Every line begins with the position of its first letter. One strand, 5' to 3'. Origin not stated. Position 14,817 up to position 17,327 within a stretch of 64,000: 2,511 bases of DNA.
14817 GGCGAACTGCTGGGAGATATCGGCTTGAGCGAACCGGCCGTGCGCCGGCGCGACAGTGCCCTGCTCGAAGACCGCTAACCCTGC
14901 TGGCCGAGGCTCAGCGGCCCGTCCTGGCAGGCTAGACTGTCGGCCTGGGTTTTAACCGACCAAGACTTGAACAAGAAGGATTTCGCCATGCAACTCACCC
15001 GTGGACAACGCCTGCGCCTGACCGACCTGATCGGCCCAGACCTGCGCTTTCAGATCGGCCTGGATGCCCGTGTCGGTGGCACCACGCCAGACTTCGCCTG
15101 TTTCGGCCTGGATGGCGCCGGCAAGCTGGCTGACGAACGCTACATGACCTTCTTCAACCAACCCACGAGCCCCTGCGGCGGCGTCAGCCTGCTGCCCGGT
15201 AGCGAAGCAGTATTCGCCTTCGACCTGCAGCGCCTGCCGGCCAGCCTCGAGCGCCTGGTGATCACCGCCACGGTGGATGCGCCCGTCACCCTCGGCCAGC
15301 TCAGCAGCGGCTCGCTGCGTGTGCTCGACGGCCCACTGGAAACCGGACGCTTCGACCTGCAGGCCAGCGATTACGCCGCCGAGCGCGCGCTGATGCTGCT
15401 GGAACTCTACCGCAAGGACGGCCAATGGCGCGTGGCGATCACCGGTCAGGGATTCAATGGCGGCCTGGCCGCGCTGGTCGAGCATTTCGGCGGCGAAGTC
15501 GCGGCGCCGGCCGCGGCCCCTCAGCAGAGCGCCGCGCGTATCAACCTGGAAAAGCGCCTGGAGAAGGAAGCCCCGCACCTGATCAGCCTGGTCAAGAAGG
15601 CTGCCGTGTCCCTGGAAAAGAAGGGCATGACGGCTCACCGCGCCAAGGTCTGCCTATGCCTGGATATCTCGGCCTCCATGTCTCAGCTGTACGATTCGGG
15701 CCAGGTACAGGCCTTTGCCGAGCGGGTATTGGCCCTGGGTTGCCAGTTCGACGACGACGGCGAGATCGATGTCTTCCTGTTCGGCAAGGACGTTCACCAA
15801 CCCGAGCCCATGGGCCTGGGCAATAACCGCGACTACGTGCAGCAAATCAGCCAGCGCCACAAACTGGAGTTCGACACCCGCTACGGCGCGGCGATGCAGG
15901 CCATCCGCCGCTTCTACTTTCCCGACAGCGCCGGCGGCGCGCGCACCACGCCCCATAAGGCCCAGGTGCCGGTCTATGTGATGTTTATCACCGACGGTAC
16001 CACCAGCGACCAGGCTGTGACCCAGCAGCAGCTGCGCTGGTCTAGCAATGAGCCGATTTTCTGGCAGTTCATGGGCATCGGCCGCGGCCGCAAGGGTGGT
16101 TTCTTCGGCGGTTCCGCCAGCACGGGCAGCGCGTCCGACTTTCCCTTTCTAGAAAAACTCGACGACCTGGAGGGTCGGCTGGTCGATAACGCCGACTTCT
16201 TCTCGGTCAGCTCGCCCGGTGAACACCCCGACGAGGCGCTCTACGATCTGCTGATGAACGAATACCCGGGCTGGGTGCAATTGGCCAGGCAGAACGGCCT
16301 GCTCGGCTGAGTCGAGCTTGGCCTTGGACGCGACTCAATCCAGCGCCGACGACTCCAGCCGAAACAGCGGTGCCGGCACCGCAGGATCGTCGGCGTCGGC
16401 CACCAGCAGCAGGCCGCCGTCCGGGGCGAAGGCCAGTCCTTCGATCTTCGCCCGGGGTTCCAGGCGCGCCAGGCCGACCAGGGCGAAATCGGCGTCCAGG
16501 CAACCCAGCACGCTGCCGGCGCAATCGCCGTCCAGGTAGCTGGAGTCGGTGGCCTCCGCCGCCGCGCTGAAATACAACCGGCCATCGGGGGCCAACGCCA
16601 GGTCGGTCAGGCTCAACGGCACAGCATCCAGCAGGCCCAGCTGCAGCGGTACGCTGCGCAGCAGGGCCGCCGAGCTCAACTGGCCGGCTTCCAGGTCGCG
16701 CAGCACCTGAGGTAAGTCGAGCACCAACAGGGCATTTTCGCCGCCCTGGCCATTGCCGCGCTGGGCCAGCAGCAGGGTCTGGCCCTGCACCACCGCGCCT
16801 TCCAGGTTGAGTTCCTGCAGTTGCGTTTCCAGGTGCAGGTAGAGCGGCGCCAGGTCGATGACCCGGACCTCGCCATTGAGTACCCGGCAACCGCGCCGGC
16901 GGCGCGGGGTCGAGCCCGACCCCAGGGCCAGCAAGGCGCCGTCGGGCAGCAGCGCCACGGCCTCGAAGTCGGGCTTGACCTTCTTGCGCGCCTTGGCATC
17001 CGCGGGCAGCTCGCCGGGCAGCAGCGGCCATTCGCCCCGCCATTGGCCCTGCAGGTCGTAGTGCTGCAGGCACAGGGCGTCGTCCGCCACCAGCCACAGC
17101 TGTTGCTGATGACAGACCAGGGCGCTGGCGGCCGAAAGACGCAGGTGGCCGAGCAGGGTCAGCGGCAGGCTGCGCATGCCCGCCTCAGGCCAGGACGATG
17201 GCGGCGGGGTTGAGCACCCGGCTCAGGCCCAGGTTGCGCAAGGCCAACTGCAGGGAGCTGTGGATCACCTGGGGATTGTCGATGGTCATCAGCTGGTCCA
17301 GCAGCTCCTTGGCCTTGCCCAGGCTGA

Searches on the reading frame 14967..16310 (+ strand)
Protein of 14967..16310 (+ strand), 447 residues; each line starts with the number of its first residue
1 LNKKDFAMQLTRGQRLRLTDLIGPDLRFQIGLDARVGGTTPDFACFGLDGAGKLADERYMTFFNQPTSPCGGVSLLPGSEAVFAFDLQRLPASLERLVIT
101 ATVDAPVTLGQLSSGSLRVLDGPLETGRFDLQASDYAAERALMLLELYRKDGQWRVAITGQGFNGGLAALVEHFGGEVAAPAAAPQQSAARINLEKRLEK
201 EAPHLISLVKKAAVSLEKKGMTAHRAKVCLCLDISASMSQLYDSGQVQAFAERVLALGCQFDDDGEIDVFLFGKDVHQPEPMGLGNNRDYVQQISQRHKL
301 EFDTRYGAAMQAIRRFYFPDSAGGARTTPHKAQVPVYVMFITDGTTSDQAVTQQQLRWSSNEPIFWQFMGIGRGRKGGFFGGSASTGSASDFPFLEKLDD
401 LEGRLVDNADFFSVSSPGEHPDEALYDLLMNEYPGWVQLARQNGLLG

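Call 5: search_protein_families(library=pfam, proteins=[window:14967-16310:+], max_evalue=0.01)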
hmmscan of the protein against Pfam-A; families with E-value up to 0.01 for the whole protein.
window:14967-16310:+ (447 aa): 4 families
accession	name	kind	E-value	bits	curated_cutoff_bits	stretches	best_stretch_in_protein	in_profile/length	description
PF10138.15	vWA-TerF-like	-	2.1e-52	178.6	29.4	1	225-445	1-199/200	vWA found in TerF C terminus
PF02342.23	TerD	-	7.1e-29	101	25.3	1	7-174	2-187/187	TerD domain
PF00092.34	VWA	-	3.1e-05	24.7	23.8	1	228-353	2-122/174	von Willebrand factor type A domain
PF13519.12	VWA_2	-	0.0004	21.4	27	1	229-344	2-106/107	von Willebrand factor type A domain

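Call 6: search_protein_families(library=ncbifam, proteins=[window:14967-16310:+], max_evalue=0.01)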
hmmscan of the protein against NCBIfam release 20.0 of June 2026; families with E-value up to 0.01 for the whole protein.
window:14967-16310:+ (447 aa): 0 families

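Call 32: search_protein_families(library=padloc, proteins=[window:14967-16310:+], max_evalue=0.01)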
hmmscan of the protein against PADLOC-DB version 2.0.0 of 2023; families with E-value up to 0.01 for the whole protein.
window:14967-16310:+ (447 aa): 0 families

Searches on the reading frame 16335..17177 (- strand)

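Call 5: search_protein_families(library=pfam, proteins=[window:16335-17177:-], max_evalue=0.01)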
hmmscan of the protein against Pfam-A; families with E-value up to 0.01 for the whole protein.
window:16335-17177:- (280 aa): 3 families
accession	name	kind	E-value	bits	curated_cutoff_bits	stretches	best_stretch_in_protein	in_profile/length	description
PF22000.2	DUF6929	-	2e-63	214.7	27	1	14-275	2-285/286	Family of unknown function (DUF6929)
PF21851.2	DUF6910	-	1.5e-59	202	27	1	64-265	1-225/225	Family of unknown function (DUF6910)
PF13449.12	Phytase-like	-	2.7e-05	24.7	27.6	1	25-145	79-211/284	Esterase-like activity of phytase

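Call 6: search_protein_families(library=ncbifam, proteins=[window:16335-17177:-], max_evalue=0.01)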
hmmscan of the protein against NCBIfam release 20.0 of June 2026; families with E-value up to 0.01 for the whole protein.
window:16335-17177:- (280 aa): 0 families
